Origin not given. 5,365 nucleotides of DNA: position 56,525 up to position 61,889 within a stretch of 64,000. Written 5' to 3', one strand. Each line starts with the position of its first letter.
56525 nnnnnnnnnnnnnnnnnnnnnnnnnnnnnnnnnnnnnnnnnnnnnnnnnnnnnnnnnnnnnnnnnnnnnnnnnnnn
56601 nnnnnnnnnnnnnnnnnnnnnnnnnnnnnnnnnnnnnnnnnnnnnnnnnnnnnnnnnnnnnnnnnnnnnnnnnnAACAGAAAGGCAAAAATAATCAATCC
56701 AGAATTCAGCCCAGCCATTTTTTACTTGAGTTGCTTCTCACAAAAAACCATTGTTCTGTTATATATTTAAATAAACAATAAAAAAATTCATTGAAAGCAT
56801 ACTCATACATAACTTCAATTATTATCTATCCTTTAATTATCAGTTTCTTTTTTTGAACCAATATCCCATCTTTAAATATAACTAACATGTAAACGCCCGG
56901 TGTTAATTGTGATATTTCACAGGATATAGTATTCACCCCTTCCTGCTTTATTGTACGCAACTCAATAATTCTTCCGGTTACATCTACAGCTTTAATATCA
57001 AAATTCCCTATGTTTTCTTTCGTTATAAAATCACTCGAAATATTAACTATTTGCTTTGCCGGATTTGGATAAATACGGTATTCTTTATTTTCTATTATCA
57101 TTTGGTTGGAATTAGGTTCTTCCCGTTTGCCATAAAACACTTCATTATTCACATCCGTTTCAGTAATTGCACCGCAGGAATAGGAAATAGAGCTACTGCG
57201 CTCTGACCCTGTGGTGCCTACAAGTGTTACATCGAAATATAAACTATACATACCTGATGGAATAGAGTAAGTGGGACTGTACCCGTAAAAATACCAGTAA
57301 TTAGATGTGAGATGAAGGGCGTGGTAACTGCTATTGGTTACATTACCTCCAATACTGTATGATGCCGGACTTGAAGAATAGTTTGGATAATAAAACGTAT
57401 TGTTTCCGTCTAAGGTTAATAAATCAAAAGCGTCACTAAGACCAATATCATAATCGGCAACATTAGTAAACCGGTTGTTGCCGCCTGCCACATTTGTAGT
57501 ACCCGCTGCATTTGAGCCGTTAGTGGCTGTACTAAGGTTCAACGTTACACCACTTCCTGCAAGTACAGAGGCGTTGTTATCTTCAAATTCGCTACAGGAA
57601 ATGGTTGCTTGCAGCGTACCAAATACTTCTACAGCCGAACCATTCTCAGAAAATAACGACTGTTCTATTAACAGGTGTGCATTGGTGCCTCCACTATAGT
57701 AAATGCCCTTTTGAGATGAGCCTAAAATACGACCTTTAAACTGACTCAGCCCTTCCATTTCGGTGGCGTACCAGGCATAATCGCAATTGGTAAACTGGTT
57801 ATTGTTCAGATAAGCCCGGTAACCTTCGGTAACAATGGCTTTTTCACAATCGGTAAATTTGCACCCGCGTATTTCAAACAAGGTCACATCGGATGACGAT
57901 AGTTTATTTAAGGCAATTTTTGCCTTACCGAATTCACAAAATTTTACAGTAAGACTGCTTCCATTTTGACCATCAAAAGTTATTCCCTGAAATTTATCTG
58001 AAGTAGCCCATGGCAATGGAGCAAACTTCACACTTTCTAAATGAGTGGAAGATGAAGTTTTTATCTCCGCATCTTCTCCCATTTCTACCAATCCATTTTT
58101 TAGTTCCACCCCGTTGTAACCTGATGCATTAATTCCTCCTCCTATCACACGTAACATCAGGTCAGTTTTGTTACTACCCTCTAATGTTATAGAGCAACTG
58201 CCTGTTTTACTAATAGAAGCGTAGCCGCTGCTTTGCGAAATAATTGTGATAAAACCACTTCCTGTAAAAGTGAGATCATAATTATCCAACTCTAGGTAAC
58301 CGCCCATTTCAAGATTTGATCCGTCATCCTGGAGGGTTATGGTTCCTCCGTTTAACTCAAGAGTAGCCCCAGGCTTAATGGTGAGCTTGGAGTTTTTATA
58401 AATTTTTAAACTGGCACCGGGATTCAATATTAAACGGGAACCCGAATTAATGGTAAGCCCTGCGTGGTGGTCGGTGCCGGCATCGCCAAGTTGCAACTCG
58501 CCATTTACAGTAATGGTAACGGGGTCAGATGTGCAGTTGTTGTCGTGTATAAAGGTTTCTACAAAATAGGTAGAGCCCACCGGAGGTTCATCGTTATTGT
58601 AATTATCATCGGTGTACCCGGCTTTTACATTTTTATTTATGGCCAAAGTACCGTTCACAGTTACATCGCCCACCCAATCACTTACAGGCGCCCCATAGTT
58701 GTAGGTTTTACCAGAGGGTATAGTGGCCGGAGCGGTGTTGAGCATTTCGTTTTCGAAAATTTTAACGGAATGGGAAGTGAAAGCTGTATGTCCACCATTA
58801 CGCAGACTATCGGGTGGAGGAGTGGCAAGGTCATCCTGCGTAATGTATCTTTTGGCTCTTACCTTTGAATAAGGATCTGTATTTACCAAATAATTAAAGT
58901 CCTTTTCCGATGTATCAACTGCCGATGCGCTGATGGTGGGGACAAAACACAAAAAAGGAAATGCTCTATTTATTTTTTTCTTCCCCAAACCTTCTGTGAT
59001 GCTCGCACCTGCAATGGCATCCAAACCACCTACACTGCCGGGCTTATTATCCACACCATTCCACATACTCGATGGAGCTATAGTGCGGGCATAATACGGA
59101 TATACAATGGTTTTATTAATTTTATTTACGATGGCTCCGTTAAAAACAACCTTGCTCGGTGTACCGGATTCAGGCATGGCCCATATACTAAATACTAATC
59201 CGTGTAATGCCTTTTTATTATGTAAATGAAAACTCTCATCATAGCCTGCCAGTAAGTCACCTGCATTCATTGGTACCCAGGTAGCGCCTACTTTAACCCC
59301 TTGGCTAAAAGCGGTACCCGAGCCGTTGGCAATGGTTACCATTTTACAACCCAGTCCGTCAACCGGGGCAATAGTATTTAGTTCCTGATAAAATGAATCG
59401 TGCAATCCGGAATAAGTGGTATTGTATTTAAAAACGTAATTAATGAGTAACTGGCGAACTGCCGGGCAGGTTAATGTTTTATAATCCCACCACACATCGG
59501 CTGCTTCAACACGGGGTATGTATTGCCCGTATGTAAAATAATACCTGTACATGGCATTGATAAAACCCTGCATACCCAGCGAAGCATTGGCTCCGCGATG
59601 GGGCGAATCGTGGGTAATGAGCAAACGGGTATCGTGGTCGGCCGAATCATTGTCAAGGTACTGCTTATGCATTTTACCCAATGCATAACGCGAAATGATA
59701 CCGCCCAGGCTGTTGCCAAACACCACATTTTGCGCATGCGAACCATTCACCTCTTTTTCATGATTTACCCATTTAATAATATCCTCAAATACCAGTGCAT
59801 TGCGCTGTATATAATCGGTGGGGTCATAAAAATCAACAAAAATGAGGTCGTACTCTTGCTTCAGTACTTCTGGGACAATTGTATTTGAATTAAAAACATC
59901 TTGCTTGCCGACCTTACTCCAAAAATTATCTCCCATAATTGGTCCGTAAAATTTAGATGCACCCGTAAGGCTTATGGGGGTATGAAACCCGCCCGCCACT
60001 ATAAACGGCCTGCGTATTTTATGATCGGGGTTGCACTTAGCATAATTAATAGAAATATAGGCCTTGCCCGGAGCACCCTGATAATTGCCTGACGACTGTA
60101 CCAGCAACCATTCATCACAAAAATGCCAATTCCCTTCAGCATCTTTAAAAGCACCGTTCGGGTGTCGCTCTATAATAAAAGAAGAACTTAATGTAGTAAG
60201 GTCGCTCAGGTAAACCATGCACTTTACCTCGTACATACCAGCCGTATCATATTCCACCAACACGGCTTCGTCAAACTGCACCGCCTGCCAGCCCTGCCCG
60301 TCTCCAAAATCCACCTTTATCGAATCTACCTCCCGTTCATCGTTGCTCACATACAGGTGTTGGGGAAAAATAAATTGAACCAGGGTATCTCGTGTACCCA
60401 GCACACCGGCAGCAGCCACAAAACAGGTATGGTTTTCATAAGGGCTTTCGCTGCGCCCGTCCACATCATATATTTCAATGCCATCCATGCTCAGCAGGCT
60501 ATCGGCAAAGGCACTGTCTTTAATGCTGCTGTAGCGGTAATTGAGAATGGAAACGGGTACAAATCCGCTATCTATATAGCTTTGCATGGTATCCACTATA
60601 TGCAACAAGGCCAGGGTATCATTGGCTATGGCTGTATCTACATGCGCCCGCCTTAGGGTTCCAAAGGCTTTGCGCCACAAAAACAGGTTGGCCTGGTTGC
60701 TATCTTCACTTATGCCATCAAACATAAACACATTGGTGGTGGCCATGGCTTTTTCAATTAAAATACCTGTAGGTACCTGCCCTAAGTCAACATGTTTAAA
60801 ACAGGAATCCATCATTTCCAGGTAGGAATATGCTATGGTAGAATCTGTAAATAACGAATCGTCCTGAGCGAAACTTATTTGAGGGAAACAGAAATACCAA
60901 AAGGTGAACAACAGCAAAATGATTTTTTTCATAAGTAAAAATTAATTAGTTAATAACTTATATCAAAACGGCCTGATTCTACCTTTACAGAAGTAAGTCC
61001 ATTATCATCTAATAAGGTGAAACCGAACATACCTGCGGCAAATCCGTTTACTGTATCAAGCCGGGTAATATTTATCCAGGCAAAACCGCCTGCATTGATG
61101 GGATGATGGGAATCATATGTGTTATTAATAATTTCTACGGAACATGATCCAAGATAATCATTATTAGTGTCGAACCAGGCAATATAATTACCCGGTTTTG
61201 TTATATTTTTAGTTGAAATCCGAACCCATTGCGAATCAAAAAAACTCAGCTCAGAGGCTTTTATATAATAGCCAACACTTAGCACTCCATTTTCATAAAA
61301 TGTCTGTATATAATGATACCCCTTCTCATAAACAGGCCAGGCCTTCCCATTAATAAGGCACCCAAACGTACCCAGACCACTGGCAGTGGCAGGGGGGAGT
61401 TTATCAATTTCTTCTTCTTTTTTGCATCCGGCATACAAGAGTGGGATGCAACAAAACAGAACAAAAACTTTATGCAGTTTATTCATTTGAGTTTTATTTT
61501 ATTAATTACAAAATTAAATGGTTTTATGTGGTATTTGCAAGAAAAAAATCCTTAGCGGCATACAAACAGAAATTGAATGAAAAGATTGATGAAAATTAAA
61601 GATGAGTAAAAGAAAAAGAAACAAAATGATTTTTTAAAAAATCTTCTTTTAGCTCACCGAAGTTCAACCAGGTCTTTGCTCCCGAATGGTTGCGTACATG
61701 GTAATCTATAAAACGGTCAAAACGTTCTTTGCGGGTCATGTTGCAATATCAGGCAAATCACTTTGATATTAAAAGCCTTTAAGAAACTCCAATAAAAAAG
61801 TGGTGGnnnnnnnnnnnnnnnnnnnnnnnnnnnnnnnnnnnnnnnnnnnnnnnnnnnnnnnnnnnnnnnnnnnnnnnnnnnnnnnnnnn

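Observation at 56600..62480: The nth promoter, start codon and first ~17 codons occur three times in direct orientation, each time ahead of a different downstream gene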

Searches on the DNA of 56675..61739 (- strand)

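Call 60: search_dna_similar(query=window:56675-61739:-, collection=plasmids, mode=distant, max_rows=5)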
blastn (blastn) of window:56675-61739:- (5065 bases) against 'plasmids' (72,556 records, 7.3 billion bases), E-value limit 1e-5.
No match.

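Call 61: search_dna_similar(query=window:56675-61739:-, collection=phages, mode=distant, max_rows=5)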
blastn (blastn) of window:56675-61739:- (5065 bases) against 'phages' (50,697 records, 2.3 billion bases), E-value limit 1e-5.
No match.
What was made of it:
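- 56693..61651 (-): Module 2 (about 5 kb): spacer Y 56693-56825; 1368-aa T9SS-sorted protein 56826-60932; 178-aa lipoprotein (Riean_0653 family) 60950-61486 with its own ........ box at 61509-61516; spacer X. No recombinase. No plasmid or phage match (calls 60, 61).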

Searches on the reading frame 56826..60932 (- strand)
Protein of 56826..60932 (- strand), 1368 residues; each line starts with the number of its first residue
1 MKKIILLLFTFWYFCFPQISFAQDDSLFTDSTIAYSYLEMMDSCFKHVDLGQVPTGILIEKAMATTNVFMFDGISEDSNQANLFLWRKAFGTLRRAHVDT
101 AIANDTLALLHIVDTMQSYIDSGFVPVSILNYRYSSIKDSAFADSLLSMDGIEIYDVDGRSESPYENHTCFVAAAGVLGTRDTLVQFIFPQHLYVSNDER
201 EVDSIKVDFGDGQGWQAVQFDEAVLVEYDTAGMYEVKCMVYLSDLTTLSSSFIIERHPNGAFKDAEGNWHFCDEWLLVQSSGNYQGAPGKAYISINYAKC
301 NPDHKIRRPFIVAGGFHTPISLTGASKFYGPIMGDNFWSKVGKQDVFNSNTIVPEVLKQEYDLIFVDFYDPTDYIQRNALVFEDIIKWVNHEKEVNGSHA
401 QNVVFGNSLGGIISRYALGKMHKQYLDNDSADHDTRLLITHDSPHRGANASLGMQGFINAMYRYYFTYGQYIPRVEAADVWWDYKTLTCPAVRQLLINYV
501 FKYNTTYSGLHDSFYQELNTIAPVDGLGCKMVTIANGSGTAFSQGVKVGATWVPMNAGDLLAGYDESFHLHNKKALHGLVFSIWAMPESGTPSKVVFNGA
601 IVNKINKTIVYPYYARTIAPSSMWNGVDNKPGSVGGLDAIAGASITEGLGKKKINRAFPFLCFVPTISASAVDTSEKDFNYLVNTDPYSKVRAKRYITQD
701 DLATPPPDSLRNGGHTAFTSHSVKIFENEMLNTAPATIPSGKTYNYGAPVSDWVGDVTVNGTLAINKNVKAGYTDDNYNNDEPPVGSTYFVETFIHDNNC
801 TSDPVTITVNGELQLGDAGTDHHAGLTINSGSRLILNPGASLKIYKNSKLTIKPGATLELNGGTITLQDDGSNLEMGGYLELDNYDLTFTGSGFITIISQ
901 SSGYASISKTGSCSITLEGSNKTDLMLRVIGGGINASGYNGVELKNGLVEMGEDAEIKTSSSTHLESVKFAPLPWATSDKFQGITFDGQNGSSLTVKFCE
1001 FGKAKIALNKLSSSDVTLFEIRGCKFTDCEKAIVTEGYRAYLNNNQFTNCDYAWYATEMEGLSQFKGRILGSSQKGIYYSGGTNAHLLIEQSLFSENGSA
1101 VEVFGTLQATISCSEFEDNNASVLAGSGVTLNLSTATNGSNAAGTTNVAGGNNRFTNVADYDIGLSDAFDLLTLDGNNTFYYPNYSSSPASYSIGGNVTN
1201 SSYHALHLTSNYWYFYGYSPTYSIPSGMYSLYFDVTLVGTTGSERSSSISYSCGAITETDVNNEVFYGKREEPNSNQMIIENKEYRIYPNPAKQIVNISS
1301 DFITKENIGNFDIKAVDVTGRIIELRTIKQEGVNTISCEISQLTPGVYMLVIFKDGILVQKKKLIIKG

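Call 7: search_protein_families(library=pfam, proteins=[window:56826-60932:-], max_evalue=0.01)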
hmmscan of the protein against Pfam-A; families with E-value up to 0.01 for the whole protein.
window:56826-60932:- (1368 aa): 3 families
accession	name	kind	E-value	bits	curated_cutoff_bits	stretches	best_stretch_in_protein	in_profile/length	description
PF18962.6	Por_Secre_tail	-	1.9e-12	47.7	27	1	1287-1366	1-75/75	Secretion system C-terminal sorting domain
PF05057.20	DUF676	-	0.0043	17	20.3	1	401-448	79-128/217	Putative serine esterase (DUF676)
PF07548.16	ChlamPMP_M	-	0.0068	16.9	25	0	811-869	1-58/174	Chlamydia polymorphic membrane protein middle domain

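Call 8: search_protein_families(library=ncbifam, proteins=[window:56826-60932:-], max_evalue=0.01)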
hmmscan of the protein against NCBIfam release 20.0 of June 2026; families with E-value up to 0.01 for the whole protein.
window:56826-60932:- (1368 aa): 1 family
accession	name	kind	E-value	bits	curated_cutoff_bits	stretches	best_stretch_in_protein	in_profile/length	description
TIGR04183.1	Por_Secre_tail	domain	1.3e-07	31.4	23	1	1287-1367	1-72/72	T9SS type A sorting domain-containing protein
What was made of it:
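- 56693..61651 (-): Domains from calls 7 and 8.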
